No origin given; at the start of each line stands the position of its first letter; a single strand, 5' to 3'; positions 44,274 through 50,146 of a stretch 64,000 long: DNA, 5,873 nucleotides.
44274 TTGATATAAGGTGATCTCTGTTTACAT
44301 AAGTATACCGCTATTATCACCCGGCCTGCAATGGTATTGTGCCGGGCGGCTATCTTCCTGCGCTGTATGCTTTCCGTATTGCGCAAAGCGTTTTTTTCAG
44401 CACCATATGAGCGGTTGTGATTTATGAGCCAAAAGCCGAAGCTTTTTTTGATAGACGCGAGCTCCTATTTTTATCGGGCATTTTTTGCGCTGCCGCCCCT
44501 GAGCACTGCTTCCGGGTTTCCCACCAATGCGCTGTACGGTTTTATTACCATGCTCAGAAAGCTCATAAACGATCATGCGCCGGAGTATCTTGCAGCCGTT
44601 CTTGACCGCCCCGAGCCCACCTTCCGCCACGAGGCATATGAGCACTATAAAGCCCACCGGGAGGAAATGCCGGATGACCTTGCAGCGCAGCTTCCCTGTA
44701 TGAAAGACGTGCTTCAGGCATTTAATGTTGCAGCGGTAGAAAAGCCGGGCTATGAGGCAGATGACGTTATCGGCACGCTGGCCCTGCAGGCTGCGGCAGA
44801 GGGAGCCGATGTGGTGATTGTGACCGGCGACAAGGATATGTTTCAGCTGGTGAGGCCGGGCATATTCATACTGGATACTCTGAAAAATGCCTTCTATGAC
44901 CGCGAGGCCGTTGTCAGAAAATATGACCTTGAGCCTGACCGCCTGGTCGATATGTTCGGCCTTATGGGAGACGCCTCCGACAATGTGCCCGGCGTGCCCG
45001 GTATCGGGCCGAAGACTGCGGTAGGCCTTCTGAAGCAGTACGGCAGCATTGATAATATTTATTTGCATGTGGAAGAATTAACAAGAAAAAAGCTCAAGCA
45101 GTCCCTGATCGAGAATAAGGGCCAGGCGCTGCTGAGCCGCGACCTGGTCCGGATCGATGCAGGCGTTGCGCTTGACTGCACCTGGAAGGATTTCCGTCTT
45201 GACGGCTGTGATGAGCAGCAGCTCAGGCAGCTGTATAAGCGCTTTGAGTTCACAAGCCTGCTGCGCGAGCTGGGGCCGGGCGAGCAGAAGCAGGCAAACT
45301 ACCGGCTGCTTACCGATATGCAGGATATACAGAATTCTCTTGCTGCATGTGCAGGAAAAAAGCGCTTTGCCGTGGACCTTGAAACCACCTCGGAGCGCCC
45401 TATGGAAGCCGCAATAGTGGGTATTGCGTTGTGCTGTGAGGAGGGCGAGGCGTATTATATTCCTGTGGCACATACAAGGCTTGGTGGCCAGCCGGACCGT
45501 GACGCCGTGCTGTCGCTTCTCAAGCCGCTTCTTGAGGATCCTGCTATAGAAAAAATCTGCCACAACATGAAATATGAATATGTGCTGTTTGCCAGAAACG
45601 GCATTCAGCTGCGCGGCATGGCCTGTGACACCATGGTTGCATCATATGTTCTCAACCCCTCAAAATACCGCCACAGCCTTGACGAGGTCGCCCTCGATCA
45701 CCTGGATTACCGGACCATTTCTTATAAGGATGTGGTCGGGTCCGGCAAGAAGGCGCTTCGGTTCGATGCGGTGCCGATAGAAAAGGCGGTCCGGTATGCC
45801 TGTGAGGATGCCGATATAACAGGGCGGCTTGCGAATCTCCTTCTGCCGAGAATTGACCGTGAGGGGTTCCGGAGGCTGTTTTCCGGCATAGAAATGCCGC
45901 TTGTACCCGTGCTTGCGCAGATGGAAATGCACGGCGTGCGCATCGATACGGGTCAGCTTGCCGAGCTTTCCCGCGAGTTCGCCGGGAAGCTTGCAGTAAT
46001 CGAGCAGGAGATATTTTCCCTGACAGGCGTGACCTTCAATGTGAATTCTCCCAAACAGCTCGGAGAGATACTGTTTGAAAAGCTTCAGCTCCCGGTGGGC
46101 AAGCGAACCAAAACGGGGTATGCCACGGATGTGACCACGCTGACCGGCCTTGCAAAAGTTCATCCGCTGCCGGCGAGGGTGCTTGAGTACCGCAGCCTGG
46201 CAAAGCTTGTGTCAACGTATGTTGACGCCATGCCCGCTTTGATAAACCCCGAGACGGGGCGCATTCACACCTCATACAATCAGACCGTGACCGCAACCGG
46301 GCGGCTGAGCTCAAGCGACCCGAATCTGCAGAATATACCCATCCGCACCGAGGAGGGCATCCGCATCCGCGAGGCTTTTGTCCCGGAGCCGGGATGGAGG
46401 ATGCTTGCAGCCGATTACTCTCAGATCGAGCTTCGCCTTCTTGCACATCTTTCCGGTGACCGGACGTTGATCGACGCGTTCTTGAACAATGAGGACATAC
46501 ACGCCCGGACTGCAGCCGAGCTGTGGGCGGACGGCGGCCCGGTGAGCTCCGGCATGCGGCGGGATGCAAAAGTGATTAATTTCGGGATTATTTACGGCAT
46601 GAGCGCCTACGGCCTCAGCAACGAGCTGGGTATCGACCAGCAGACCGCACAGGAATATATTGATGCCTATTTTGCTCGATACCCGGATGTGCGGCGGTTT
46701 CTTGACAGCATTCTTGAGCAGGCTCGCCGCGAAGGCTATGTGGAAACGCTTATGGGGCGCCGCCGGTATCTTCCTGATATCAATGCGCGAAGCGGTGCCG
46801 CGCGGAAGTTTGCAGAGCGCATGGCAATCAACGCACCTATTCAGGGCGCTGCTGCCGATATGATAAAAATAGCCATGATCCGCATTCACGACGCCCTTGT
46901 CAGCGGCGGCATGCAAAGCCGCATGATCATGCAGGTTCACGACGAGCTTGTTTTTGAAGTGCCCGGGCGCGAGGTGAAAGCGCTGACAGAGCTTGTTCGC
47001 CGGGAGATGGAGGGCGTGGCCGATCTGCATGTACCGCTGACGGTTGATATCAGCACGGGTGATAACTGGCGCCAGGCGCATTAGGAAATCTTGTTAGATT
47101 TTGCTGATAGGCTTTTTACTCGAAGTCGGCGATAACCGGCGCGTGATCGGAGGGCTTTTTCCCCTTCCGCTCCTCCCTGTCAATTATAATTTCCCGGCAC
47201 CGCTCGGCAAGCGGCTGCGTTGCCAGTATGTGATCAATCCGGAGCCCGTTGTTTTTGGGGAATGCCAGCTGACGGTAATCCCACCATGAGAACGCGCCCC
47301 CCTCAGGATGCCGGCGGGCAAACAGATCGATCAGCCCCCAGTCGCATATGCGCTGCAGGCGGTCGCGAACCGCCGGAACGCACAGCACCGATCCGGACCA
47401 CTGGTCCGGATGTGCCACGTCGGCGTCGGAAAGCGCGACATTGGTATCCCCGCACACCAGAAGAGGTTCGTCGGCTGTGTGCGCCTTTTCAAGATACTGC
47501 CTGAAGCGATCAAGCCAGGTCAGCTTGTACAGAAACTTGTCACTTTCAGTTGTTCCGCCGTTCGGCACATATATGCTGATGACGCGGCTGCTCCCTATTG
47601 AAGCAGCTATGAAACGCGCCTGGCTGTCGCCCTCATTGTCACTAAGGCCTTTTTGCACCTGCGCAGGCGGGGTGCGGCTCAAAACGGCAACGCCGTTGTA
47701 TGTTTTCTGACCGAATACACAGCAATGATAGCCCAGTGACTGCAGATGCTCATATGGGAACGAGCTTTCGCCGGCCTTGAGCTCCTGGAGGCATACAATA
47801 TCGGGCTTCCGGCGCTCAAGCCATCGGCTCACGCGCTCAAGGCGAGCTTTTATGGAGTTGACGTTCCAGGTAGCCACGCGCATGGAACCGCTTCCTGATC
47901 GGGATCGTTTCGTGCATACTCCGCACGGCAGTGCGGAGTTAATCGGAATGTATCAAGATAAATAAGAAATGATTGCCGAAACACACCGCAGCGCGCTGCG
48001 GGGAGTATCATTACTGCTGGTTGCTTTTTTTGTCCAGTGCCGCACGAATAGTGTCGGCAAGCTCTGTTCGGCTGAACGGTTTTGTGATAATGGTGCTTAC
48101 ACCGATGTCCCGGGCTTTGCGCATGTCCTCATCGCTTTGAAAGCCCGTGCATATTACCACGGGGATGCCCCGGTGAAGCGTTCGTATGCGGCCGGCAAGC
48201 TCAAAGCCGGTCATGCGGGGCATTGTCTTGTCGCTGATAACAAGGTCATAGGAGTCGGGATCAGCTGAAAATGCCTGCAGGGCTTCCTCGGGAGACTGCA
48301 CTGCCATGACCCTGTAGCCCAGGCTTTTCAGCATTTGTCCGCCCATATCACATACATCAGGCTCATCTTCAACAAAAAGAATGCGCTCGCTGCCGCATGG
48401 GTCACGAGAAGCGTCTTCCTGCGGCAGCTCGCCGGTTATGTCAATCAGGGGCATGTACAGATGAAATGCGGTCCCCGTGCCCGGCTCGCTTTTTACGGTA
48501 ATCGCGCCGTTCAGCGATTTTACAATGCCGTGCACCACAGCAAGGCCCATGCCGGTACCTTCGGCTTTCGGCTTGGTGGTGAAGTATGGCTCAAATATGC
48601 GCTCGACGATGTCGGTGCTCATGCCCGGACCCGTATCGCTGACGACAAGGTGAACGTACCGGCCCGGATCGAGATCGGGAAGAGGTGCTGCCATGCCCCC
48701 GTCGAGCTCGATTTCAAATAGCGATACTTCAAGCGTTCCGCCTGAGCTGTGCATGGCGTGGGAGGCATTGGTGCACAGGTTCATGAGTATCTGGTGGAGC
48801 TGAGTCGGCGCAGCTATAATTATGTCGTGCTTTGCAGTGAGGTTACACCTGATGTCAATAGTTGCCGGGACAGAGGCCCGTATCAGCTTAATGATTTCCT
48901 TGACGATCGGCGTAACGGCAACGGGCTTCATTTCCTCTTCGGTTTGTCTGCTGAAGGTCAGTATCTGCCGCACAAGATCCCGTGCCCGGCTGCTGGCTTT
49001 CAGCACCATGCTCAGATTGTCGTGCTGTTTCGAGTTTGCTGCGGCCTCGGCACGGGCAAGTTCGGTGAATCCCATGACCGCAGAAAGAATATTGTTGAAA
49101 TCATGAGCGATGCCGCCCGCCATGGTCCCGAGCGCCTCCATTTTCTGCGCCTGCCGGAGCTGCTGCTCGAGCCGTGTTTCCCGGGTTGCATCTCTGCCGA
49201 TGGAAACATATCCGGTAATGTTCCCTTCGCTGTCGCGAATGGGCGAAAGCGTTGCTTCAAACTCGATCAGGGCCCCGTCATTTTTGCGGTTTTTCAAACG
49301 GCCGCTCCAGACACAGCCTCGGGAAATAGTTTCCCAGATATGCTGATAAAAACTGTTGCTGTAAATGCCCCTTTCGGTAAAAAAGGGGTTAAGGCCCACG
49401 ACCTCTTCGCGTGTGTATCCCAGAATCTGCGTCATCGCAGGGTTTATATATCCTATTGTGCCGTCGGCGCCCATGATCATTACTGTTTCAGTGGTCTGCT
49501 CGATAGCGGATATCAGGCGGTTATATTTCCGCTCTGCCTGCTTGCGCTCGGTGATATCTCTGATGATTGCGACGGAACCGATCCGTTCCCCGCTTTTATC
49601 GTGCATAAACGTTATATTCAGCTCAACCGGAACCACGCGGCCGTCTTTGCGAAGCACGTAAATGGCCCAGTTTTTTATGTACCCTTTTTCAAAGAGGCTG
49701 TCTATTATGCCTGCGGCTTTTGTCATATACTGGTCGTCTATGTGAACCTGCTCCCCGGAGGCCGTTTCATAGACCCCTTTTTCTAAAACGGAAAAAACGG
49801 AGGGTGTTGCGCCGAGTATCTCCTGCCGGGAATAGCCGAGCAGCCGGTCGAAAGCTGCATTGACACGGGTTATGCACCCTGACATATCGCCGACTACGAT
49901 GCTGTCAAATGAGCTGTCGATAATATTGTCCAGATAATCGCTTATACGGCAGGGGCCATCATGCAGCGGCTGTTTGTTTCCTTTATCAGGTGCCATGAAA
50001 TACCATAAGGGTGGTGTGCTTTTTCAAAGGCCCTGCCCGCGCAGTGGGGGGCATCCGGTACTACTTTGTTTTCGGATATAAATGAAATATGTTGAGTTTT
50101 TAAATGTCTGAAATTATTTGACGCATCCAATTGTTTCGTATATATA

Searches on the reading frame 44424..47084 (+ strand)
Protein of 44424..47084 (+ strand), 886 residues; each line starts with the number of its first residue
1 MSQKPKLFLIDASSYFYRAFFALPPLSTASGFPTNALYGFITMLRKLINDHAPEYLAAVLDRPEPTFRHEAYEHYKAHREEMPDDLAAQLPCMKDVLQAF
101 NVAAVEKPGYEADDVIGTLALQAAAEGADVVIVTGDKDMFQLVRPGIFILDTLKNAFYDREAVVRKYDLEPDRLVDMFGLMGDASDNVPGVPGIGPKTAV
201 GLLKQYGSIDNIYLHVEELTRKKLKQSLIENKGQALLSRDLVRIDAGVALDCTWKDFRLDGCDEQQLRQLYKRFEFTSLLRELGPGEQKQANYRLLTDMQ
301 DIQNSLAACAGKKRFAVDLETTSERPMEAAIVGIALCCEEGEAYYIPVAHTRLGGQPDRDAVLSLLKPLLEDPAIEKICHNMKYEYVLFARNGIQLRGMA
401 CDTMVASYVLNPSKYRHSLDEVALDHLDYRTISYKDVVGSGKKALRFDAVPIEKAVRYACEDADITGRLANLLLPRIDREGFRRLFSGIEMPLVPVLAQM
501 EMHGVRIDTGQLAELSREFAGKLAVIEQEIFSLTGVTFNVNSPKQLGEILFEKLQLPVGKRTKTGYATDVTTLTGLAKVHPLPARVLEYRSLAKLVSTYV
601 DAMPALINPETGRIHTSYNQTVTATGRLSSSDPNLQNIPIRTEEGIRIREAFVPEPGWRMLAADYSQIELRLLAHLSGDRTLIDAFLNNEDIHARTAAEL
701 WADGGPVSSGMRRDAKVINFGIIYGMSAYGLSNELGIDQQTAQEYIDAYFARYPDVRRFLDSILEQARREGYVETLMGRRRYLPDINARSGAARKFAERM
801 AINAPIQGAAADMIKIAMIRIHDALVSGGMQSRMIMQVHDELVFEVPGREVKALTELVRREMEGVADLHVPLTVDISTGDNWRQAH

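Call 23: search_protein_families(library=ncbifam, proteins=[window:44424-47084:+])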
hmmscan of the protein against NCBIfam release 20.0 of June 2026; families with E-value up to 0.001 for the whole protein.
window:44424-47084:+ (886 aa): 16 families
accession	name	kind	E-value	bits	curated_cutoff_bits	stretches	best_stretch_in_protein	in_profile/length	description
NF004397.1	PRK05755.1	equivalog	0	1174.9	720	1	6-886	2-889/889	DNA polymerase I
TIGR00593.1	pola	equivalog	8.5e-302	1003.8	600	1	7-886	1-890/890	DNA polymerase I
NF011539.0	PRK14975.1-3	equivalog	2.8e-99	333.1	640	1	280-884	39-627/628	bifunctional 3'-5' exonuclease/DNA polymerase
NF011541.0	PRK14975.2-1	equivalog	9.6e-74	248.8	871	1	327-882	45-633/645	bifunctional 3'-5' exonuclease/DNA polymerase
NF011547.0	PRK14976.1-4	equivalog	2e-67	227.5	305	1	6-282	3-287/291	5'-3' exonuclease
NF011545.0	PRK14976.1-2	equivalog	1.2e-62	211.8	434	1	5-277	7-286/287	5'-3' exonuclease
NF011540.0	PRK14975.1-4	equivalog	2.4e-61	208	601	1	360-883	58-574/576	bifunctional 3'-5' exonuclease/DNA polymerase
NF038380.1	phage_DpoZ_1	exception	3.7e-60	204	500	1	314-885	4-605/607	aminoadenine-incorporating DNA polymerase DpoZ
NF007017.0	PRK09482.1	equivalog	1.1e-52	179.2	261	1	42-260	36-255/257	flap endonuclease Xni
NF011546.0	PRK14976.1-3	equivalog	7.2e-48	163.3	347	1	6-282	4-289/297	5'-3' exonuclease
NF011542.0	PRK14975.2-2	equivalog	7.4e-44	150.1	1061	1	594-882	484-787/802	bifunctional 3'-5' exonuclease/DNA polymerase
NF011543.0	PRK14975.2-3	equivalog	2.7e-41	141.5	1139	1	589-882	518-835/853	bifunctional 3'-5' exonuclease/DNA polymerase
NF011538.0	PRK14975.1-1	equivalog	3.8e-20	71.8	389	1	579-863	253-529/557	bifunctional 3'-5' exonuclease/DNA polymerase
NF038381.1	phage_DpoZ_2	exception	5.8e-12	44.7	350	1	491-766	316-619/754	aminoadenine-incorporating DNA polymerase DpoZ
NF011544.0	PRK14976.1-1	equivalog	6.7e-05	22.4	228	1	61-244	65-244/278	5'-3' exonuclease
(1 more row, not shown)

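Call 24: find_homologous_proteins(query=window:44424-47084:+, max_evalue=1e-100)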
Query window:44424-47084:+ (886 aa): 7973 proteins with E <= 1e-100 among 8000 candidates; the best 120 are listed.
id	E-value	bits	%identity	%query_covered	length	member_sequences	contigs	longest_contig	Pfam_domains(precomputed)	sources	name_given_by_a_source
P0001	0.0e+0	2005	100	100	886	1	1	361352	PF01612.27,PF01367.26,PF02739.23,PF22619.3,PF00476.27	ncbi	-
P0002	0.0e+0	1319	65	100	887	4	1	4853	PF01612.27,PF01367.26,PF02739.23,PF22619.3,PF00476.27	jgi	jgi:DNA polymerase-1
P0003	0.0e+0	1313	66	100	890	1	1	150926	PF01612.27,PF01367.26,PF02739.23,PF22619.3,PF00476.27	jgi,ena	-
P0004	0.0e+0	1295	65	99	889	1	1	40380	PF01612.27,PF01367.26,PF02739.23,PF22619.3,PF00476.27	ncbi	-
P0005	0.0e+0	1291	64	100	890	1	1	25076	PF01612.27,PF01367.26,PF02739.23,PF22619.3,PF00476.27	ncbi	-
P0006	0.0e+0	1284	65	100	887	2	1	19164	PF01612.27,PF01367.26,PF02739.23,PF22619.3,PF00476.27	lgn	-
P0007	0.0e+0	1282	65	100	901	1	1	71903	PF01612.27,PF01367.26,PF02739.23,PF22619.3,PF00476.27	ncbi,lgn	-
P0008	0.0e+0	1254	63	100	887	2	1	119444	PF01612.27,PF01367.26,PF02739.23,PF22619.3,PF00476.27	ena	-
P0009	0.0e+0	1252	62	100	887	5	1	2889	PF01612.27,PF01367.26,PF02739.23,PF22619.3,PF00476.27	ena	-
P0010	0.0e+0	1252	64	99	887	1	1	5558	PF01612.27,PF01367.26,PF02739.23,PF22619.3,PF00476.27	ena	-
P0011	0.0e+0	1250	62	100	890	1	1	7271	PF01612.27,PF01367.26,PF02739.23,PF22619.3,PF00476.27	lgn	-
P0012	0.0e+0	1243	62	100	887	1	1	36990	PF01612.27,PF01367.26,PF02739.23,PF22619.3,PF00476.27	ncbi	-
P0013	0.0e+0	1242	61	100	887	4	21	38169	PF01612.27,PF01367.26,PF02739.23,PF22619.3,PF00476.27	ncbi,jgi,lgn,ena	-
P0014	0.0e+0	1241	63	100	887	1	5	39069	PF01612.27,PF01367.26,PF02739.23,PF22619.3,PF00476.27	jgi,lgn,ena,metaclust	metaclust:\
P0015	0.0e+0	1240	63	100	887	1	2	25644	PF01612.27,PF01367.26,PF02739.23,PF22619.3,PF00476.27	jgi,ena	-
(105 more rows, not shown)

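Call 27: find_encoding_contigs(protein=P0001, flank=10000, max_places=4)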
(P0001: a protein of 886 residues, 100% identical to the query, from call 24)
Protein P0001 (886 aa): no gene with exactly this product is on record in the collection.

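Call 46: find_encoding_contigs(protein=P0003, flank=10000, max_places=2)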
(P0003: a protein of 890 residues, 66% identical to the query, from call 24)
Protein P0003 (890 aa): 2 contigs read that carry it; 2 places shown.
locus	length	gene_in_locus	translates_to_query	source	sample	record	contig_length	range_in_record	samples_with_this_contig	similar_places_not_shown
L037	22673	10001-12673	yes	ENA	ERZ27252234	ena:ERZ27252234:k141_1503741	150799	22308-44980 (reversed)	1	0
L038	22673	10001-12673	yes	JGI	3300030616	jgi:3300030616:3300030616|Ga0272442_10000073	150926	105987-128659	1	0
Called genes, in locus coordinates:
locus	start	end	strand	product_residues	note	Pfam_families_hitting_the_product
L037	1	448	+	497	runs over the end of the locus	PF01590:GAF, PF00158:Sigma54_activat, PF14532:Sigma54_activ_2, PF07724:AAA_2 (weak), PF07728:AAA_5 (weak), PF25601:AAA_lid_14, PF02954:HTH_8 (weak)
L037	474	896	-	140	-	-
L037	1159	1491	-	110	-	PF12146:Hydrolase_4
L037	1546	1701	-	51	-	-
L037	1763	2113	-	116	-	-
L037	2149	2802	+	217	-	PF01966:HD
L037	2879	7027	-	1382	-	PF01869:BcrAD_BadFG, PF09989:DUF2229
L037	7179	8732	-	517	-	PF01039:Carboxyl_trans, PF03255:ACCA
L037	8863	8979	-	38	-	-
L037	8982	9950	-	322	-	PF13485:Peptidase_MA_2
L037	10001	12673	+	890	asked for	PF02739:5_3_exonuc_N, PF01367:5_3_exonuc, PF01612:DNA_pol_A_exo1, PF22619:DNA_polI_exo1, PF00476:DNA_pol_A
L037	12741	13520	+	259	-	PF00561:Abhydrolase_1, PF12146:Hydrolase_4, PF12697:Abhydrolase_6, PF06821:Ser_hydrolase (faint), PF08386:Abhydrolase_4 (weak)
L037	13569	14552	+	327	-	PF01073:3Beta_HSD (weak), PF01370:Epimerase, PF02719:Polysacc_synt_2 (faint), PF04321:RmlD_sub_bind, PF07993:NAD_binding_4 (faint), PF16363:GDP_Man_Dehyd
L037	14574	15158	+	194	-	-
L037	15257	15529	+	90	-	-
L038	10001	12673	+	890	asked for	PF02739:5_3_exonuc_N, PF01367:5_3_exonuc, PF01612:DNA_pol_A_exo1, PF22619:DNA_polI_exo1, PF00476:DNA_pol_A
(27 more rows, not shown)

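Call 47: find_encoding_contigs(protein=P0008, flank=10000, max_places=2)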
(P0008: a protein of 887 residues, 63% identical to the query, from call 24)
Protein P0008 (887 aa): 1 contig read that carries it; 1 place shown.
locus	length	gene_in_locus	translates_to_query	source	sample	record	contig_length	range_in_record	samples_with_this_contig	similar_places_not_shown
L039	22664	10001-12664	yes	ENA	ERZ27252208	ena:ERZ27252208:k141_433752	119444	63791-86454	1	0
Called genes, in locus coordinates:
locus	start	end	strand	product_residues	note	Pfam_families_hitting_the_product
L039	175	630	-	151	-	PF01842:ACT, PF13291:ACT_4 (faint), PF19571:ACT_8, PF13840:ACT_7 (faint), PF22468:ACT_9 (faint), PF22629:ACT_AHAS_ss (weak), PF01842:ACT (weak), PF22629:ACT_AHAS_ss (weak)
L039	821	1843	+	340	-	PF02463:SMC_N (faint), PF00005:ABC_tran, PF00004:AAA (faint), PF13304:AAA_21 (faint), PF03459:TOBE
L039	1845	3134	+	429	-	-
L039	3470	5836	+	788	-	PF05170:AsmA, PF05359:DUF748, PF13116:YhdP (faint), PF27051:TamB_N (faint)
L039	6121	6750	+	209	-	PF04326:SLFN_AlbA_2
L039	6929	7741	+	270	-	PF13749:HATPase_c_4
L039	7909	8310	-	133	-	PF01850:PIN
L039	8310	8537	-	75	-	PF04014:MazE_antitoxin (weak)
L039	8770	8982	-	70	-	-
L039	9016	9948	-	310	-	PF13485:Peptidase_MA_2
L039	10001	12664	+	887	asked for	PF02739:5_3_exonuc_N, PF01367:5_3_exonuc, PF01612:DNA_pol_A_exo1, PF22619:DNA_polI_exo1, PF00476:DNA_pol_A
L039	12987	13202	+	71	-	-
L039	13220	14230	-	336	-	PF02618:YceG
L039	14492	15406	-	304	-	PF00795:CN_hydrolase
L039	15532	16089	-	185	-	PF02674:Colicin_V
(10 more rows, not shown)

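Call 48: find_encoding_contigs(protein=P0007, flank=10000, max_places=2)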
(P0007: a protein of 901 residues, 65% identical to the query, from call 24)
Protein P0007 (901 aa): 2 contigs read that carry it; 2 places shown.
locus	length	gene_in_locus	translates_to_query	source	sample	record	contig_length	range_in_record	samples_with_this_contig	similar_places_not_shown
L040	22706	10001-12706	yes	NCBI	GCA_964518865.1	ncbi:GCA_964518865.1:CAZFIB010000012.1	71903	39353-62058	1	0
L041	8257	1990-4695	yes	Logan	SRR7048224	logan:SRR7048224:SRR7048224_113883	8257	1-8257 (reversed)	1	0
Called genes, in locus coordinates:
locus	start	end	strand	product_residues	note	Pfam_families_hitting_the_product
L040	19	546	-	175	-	-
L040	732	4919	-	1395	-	PF01869:BcrAD_BadFG, PF09989:DUF2229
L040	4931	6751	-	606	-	PF13522:GATase_6, PF12481:DUF3700 (faint), PF13537:GATase_7, PF00733:Asn_synthase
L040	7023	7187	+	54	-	-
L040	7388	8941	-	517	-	PF01039:Carboxyl_trans, PF03255:ACCA (weak)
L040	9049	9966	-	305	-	PF13485:Peptidase_MA_2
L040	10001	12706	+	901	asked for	PF02739:5_3_exonuc_N, PF01367:5_3_exonuc, PF01612:DNA_pol_A_exo1, PF22619:DNA_polI_exo1, PF00476:DNA_pol_A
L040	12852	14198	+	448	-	PF03975:CheD, PF08668:HDOD, PF01966:HD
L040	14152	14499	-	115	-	PF13570:Beta-prop_ACSF4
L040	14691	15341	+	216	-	PF01871:AMMECR1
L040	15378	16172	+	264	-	-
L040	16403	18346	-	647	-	PF00072:Response_reg, PF00989:PAS, PF00512:HisKA (weak), PF02518:HATPase_c, PF00072:Response_reg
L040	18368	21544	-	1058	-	PF01656:CbiA, PF06564:CBP_BcsQ, PF10609:ParA, PF13614:AAA_31, PF08668:HDOD, PF01966:HD, PF00512:HisKA, PF02518:HATPase_c, +1 more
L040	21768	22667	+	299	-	PF19300:BPD_transp_1_N, PF00528:BPD_transp_1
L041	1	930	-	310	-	?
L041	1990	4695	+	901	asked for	PF02739:5_3_exonuc_N, PF01367:5_3_exonuc, PF01612:DNA_pol_A_exo1, PF22619:DNA_polI_exo1, PF00476:DNA_pol_A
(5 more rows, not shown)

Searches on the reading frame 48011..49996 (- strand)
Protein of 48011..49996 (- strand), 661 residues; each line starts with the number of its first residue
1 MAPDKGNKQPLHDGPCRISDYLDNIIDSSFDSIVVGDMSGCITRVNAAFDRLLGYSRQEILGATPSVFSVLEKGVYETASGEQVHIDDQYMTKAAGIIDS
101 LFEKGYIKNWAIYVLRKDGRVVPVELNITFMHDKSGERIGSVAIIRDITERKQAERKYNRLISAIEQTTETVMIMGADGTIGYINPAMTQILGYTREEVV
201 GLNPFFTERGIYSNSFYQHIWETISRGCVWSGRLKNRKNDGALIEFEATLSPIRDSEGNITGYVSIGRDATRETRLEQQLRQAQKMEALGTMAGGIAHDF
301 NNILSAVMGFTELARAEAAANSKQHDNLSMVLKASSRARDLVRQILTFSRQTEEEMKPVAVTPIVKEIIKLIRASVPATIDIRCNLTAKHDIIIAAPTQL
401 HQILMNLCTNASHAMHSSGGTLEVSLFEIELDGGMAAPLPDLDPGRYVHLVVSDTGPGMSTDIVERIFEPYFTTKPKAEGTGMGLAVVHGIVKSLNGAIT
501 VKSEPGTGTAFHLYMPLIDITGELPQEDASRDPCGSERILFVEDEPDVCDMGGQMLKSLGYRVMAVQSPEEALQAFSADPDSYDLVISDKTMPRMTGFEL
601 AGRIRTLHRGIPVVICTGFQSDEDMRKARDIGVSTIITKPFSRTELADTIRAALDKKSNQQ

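Call 23: search_protein_families(library=ncbifam, proteins=[window:48011-49996:-])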
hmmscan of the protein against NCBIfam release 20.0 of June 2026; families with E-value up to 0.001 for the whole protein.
window:48011-49996:- (661 aa): 151 families (the best 25 are shown)
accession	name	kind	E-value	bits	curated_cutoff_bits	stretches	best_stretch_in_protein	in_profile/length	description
NF010411.0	PRK13837.1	equivalog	8.9e-103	344.8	647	1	260-658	421-816/828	two-component system VirA-like sensor kinase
NF010076.0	PRK13557.1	subfamily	2.7e-91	306.6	631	1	145-657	16-536/540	histidine kinase famiy protein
NF046020.1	HisKinCckABruc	equivalog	2e-82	277.4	1000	1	268-655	459-868/868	cell cycle histidine kinase CckA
NF046026.1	HisKinCckACaul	equivalog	5.9e-78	262.6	1000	1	269-655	282-677/678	cell cycle histidine kinase CckA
NF008468.0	PRK11360.1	equivalog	6.1e-72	242.9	646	2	155-517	266-608/616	two-component system sensor histidine kinase AtoS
NF052573.1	HisKinEspAMyxo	equivalog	9.2e-70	235.6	1400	2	132-604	227-698/755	serine histidine kinase EspA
NF052574.1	HisKinEspCMyxo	equivalog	1.7e-67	228.2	1200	1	149-655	274-784/785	serine histidine kinase EspC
NF008302.0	PRK11091.1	equivalog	7.9e-52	176.4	838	2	178-659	174-648/779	aerobic respiration two-component sensor histidine kinase ArcB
TIGR02938.1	nifL_nitrog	equivalog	1.7e-47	162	242.45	2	164-286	9-131/494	nitrogen fixation negative regulator NifL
NF007688.0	PRK10364.1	equivalog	3.7e-44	151.2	479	1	273-518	224-452/460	two-component system sensor histidine kinase ZraS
TIGR00229.1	sensory_box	domain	1.6e-41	141.3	22.9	2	160-280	6-126/126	PAS domain S-box protein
TIGR02956.1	TMAO_torS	equivalog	3.4e-40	138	676.5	1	297-660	472-826/967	TMAO reductase system sensor histidine kinase/response regulator TorS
NF046044.1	PnpS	equivalog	3.5e-39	134.9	400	1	152-516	48-390/390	two-component system histidine kinase PnpS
NF047466.1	hybrid_RR_LvrB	exception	8.7e-36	123.9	500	1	275-517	138-376/377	hybrid histidine kinase/response regulator LvrB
NF045675.1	PhdiestaseDibA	equivalog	2.3e-32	112.1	980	2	153-291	71-210/623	phosphodiesterase DibA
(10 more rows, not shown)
